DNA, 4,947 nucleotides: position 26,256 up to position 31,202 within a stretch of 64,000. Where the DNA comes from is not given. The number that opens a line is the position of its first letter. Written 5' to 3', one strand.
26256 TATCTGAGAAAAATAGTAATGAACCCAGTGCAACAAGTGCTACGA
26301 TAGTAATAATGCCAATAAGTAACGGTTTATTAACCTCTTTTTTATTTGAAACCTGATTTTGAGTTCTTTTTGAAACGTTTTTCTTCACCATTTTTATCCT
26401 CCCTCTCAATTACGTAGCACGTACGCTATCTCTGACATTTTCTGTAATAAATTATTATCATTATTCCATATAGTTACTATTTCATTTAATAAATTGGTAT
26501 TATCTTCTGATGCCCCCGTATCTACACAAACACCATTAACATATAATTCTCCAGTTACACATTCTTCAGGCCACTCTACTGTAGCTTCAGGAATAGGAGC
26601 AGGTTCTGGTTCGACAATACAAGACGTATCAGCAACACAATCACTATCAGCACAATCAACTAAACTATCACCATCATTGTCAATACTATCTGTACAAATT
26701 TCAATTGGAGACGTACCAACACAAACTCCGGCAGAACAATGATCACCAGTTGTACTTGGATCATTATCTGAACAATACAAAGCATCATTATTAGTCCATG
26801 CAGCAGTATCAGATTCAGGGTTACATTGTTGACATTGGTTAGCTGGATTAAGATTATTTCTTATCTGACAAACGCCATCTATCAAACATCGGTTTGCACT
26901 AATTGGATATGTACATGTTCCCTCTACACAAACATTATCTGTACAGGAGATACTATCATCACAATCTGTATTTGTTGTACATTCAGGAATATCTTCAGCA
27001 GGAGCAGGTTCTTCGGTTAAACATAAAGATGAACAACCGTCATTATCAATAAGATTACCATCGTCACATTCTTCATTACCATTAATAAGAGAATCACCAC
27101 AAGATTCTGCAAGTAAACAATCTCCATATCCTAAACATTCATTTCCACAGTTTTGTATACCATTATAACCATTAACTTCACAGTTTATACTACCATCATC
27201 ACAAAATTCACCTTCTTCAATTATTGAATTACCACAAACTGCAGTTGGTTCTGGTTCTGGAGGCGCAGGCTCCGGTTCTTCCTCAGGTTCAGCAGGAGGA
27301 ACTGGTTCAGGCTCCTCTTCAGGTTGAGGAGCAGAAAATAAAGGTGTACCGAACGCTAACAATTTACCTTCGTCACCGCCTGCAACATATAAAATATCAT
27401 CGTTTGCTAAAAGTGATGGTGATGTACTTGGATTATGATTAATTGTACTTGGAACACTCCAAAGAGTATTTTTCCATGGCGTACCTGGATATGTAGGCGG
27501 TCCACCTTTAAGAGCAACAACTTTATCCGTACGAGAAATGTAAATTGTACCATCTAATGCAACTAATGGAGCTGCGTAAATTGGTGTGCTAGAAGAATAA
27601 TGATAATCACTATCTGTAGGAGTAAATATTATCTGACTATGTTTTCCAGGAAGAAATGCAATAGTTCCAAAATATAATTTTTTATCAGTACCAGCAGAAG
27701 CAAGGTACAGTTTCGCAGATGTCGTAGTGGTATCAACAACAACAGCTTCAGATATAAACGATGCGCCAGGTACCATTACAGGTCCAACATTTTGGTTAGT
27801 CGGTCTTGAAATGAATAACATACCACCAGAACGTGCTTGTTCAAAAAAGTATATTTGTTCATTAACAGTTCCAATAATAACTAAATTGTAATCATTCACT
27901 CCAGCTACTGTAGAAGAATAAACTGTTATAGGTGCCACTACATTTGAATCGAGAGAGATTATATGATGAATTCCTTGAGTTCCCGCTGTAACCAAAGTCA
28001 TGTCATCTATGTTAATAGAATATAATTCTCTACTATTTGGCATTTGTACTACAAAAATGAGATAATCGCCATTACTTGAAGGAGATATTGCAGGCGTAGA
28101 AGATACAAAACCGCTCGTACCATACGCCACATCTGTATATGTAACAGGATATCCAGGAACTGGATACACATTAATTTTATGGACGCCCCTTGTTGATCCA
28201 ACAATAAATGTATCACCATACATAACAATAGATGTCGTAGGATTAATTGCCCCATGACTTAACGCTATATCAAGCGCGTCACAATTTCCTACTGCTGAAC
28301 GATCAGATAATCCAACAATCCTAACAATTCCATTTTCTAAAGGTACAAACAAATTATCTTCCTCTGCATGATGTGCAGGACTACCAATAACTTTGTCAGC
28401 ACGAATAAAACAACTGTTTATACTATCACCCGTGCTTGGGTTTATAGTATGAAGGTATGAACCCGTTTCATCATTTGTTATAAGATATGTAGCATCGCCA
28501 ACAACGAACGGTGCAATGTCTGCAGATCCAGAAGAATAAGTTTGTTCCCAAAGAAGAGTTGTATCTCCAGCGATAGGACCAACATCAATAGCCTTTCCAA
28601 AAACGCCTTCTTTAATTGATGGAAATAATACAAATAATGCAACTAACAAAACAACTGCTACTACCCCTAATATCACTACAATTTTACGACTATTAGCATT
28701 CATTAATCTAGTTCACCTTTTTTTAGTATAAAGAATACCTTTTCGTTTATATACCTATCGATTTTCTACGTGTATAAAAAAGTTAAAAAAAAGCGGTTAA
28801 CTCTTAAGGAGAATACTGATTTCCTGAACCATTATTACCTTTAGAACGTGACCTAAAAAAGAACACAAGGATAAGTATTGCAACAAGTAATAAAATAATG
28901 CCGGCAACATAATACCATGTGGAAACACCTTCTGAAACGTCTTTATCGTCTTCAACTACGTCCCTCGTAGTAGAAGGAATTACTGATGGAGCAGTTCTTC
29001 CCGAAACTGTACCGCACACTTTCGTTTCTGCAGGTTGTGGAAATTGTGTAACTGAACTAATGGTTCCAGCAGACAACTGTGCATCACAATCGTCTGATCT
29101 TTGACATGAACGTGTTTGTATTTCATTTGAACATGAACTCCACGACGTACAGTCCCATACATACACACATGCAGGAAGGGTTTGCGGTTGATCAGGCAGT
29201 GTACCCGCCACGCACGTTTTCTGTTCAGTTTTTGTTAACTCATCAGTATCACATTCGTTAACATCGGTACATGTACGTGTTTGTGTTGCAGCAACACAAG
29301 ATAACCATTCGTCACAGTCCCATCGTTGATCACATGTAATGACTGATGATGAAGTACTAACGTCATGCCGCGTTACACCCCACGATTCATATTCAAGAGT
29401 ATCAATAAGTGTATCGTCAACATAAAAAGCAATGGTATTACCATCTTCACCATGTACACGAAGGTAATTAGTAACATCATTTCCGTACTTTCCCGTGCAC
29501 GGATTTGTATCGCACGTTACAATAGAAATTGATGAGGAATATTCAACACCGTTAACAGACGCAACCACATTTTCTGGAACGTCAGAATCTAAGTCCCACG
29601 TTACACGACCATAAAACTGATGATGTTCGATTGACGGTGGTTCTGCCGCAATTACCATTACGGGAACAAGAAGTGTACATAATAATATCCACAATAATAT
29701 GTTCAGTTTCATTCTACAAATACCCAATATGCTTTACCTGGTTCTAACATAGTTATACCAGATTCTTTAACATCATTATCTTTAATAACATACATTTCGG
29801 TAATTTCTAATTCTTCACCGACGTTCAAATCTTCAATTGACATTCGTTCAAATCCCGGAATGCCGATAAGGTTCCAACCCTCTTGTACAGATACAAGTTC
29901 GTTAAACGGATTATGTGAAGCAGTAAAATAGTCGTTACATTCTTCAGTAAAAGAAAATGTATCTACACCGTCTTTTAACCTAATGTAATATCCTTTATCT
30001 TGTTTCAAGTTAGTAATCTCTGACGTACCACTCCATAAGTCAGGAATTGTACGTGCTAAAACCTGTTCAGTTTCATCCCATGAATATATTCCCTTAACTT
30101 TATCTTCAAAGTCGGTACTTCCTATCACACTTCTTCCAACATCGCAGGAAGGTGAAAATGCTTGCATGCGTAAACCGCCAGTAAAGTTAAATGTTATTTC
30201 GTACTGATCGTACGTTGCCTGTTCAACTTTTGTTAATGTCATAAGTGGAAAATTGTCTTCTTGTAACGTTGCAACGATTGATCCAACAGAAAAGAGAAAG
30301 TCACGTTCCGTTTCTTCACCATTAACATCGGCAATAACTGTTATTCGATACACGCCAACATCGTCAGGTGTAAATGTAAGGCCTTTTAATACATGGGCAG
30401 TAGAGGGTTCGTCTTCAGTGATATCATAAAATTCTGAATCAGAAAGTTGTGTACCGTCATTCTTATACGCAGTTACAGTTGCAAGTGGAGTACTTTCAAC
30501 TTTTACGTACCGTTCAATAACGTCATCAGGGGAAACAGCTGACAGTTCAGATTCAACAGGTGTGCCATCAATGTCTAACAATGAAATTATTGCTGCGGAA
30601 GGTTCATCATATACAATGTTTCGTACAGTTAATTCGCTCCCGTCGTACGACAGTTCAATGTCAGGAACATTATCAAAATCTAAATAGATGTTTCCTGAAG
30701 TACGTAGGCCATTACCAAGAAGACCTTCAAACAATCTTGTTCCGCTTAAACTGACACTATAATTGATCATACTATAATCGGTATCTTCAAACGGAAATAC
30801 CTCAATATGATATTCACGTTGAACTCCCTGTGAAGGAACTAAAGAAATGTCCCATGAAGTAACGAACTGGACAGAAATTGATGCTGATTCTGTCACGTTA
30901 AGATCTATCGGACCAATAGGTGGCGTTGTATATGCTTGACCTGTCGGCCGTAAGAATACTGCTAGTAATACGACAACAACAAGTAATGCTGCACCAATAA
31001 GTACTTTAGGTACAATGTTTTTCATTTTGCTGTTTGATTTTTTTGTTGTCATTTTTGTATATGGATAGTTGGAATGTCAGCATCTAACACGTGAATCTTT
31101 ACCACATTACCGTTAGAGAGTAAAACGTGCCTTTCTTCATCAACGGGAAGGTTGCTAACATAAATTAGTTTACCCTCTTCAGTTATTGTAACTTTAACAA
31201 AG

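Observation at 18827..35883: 17-kb, nine-gene co-directional operon of giant Cys-rich secreted surface proteins.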

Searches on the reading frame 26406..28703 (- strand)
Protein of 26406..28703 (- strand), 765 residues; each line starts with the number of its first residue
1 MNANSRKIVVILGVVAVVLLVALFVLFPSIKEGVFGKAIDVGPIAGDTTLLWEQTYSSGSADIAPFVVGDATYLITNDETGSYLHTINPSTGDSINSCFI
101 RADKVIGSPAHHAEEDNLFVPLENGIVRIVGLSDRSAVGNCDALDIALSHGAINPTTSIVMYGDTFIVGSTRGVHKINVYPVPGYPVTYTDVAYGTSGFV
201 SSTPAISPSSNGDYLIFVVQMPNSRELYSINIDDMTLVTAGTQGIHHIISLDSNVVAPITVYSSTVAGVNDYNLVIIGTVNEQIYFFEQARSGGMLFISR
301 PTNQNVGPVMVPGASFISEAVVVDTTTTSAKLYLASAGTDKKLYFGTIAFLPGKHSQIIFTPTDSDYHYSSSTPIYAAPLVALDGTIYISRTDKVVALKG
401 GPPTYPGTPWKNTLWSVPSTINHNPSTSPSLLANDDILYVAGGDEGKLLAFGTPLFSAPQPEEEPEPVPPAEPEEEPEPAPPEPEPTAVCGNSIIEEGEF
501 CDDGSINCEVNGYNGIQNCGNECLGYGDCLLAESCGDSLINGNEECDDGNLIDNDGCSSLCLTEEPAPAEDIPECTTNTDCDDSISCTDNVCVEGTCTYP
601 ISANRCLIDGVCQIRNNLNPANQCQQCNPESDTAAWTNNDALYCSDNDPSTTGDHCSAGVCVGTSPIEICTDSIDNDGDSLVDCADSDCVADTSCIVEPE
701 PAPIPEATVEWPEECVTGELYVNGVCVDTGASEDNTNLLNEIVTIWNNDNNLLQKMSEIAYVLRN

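Call 7: search_protein_families(library=pfam, proteins=[window:26406-28703:-], max_evalue=0.01)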
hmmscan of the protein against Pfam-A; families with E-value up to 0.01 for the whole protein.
window:26406-28703:- (765 aa): 1 family
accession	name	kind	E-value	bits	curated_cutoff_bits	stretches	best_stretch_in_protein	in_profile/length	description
PF13948.11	DUF4215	-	0.0034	18.1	27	1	529-561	17-46/47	Domain of unknown function (DUF4215)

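Call 12: find_encoding_contigs(protein=window:26406-28703:-, flank=10000, max_places=6)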
Protein window:26406-28703:- (765 aa): 23 contigs read that carry it; 6 places shown.
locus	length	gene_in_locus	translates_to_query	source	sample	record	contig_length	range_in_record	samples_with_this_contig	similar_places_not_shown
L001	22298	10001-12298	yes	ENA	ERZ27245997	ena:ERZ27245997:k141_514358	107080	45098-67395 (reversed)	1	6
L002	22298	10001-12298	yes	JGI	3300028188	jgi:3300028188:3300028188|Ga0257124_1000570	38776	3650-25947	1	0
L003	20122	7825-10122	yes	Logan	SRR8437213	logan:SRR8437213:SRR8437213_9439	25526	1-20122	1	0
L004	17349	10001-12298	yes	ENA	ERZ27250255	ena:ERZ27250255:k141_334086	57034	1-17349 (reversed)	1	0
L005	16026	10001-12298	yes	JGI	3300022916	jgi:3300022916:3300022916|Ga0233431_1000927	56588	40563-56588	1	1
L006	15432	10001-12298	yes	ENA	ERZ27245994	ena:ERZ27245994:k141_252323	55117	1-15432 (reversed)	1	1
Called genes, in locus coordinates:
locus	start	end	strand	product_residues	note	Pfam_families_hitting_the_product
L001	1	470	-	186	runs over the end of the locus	-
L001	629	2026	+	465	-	-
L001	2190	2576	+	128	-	PF04472:SepF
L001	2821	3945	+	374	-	-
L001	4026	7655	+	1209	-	-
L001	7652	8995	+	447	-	-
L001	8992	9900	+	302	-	-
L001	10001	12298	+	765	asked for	-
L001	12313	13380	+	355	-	-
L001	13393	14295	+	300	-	-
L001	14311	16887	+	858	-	PF13948:DUF4215 (faint)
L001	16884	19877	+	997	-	-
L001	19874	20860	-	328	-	-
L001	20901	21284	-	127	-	PF01336:tRNA_anti-codon (weak)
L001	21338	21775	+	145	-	-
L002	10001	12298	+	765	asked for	-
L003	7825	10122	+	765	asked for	-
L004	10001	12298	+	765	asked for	-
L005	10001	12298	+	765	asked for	-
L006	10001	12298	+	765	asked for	-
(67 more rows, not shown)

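Call 19: search_protein_families(library=pfam, proteins=[window:26406-28703:-], max_evalue=10)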
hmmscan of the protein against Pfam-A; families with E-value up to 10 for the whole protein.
window:26406-28703:- (765 aa): 2 families
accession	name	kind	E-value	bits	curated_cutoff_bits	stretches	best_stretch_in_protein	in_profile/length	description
PF13948.11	DUF4215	-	0.0034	18.1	27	1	529-561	17-46/47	Domain of unknown function (DUF4215)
PF11992.13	TgpA_N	-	0.16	11.4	30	1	7-36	161-190/333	TgpA N-terminal domain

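Call 33: search_protein_families(library=ncbifam, proteins=[window:26406-28703:-], max_evalue=0.1)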
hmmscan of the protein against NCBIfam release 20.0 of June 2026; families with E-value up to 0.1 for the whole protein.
window:26406-28703:- (765 aa): 2 families
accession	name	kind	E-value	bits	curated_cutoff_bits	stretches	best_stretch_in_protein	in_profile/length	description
TIGR02232.1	myxo_disulf_rpt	repeat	2.5e-11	43.2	20.8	2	533-565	2-34/38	cysteine-rich acidic repeat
NF033662.1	acid_disulf_rpt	repeat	2.6e-09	36.6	41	1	668-695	5-32/32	acidic double-disulfide repeat-containing protein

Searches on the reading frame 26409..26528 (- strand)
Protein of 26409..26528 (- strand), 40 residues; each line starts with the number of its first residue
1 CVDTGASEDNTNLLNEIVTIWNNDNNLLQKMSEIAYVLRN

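Call 35: find_homologous_proteins(query=A2, max_evalue=0.01)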
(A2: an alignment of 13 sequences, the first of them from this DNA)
Query A2 (13 sequences) (40 aa, profile of the alignment): 1 proteins with E <= 0.01 among 90 candidates.
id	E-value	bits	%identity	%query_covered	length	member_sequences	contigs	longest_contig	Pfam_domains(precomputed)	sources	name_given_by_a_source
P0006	1.3e-8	52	-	-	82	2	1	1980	-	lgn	-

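Call 102: search_solved_structures(query=A2, max_evalue=10)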
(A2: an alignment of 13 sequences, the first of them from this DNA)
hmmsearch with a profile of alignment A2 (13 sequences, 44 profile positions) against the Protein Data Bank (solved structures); distinct sequences matched with E-value up to 10: 6.
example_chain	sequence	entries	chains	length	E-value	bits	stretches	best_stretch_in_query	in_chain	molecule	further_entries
5wtp_A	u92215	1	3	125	0.71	13.1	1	8-26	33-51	OmpA family protein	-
5sv6_A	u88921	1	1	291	0.74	13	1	6-22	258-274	Extracellular solute-binding protein, family 3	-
6urg_F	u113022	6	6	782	0.87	12.8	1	6-29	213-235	Cleavage and polyadenylation specificity factor subunit 2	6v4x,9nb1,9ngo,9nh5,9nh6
2mr5_A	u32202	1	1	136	2.4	11.4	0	8-24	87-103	De novo designed Protein OR457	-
2jua_A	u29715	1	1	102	2.9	11.1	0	10-28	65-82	de novo protein S836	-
4j29_A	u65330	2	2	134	4.1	10.6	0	8-24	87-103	Engineered Protein OR258 | DE NOVO DESIGNED PROTEIN OR258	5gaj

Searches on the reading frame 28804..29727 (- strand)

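Call 7: search_protein_families(library=pfam, proteins=[window:28804-29727:-], max_evalue=0.01)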
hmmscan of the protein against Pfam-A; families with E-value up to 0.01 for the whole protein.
window:28804-29727:- (307 aa): 0 families

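Call 19: search_protein_families(library=pfam, proteins=[window:28804-29727:-], max_evalue=10)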
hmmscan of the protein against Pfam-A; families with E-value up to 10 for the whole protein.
window:28804-29727:- (307 aa): 1 family
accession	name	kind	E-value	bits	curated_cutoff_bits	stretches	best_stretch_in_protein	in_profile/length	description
PF10717.14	ODV-E18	-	0.036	14.4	28.1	1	277-303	30-56/87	Occlusion-derived virus envelope protein ODV-E18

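Call 33: search_protein_families(library=ncbifam, proteins=[window:28804-29727:-], max_evalue=0.1)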
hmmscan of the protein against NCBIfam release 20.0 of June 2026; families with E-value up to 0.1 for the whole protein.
window:28804-29727:- (307 aa): 3 families
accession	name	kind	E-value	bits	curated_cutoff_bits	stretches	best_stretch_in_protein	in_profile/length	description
NF041738.1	GG_III-CTERM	domain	0.0011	18.8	22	1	271-296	1-27/28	GGIII-like transmembrane region-containing protein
NF053819.1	EF0750_LPXTG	subfamily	0.03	14.8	47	0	266-288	78-100/105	EF2685/EF0750 family sortase-dependent surface protein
NF033218.1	anchor_AmaP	equivalog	0.05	13.4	55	0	270-296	47-75/166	alkaline shock response membrane anchor protein AmaP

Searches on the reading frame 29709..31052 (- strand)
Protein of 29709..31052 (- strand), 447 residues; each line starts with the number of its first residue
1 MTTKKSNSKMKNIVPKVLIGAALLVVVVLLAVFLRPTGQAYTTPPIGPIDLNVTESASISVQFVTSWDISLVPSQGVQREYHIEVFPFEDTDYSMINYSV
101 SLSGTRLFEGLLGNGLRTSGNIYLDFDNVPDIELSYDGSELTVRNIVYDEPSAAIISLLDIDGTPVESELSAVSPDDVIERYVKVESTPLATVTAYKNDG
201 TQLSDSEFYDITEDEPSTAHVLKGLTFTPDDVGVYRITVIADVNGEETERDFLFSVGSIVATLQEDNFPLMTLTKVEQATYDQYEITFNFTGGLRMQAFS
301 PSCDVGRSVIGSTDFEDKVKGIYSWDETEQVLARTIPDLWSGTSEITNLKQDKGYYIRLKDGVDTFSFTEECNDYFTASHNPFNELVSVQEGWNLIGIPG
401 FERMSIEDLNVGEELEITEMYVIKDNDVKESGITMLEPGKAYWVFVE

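Call 7: search_protein_families(library=pfam, proteins=[window:29709-31052:-], max_evalue=0.01)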
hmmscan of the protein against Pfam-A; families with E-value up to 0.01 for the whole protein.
window:29709-31052:- (447 aa): 0 families

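Call 19: search_protein_families(library=pfam, proteins=[window:29709-31052:-], max_evalue=10)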
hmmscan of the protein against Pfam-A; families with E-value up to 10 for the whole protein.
window:29709-31052:- (447 aa): 0 families

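Call 33: search_protein_families(library=ncbifam, proteins=[window:29709-31052:-], max_evalue=0.1)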
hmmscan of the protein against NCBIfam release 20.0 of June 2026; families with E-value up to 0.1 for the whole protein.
window:29709-31052:- (447 aa): 0 families

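Call 81: search_solved_structures(query=A7, max_evalue=1)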
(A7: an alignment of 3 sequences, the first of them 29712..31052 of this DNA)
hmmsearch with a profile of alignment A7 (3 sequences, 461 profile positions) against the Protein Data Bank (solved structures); distinct sequences matched with E-value up to 1: 14.
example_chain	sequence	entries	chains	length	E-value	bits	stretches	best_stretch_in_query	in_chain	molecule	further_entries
6fwx_A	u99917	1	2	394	6.1e-05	25.4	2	190-263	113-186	Titin,Titin,Titin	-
1ya5_A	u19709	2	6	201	0.17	14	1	190-262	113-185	N2B-TITIN ISOFORM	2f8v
2a38_A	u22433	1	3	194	0.19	13.8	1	190-260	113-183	Titin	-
6sdb_A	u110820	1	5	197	0.2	13.8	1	190-261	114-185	Titin,Decorin,Titin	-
3qp3_A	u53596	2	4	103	0.29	13.3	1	196-258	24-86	Titin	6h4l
5tw5_B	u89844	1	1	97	0.9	11.6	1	207-264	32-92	Beta-2-microglobulin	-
6cw9_B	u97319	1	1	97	0.9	11.6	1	207-264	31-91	Beta-2-microglobulin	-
6cxf_B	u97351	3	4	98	0.91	11.6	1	207-264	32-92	Beta-2-microglobulin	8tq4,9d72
6c6j_B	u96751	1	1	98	0.92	11.6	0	207-264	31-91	Beta-2-microglobulin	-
1p4l_B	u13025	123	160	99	0.93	11.6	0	207-264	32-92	Beta-2-microglobulin | B(2)-microglobulin | beta-2 microglobulin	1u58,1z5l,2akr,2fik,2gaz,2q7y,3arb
1ddh_B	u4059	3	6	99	0.94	11.6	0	207-264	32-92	BETA-2 MICROGLOBULIN | BETA-2-MICROGLOBULIN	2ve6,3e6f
8vz8_B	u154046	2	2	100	0.95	11.5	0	207-264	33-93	Beta-2-microglobulin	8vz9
1qo3_B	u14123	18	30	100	0.95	11.5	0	207-264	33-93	BETA-2-MICROGLOBULIN | Beta-2 microglobulin | Putative uncharacterized protein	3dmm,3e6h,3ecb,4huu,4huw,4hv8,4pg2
8tq9_B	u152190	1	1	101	0.96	11.5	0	207-264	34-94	Beta-2-microglobulin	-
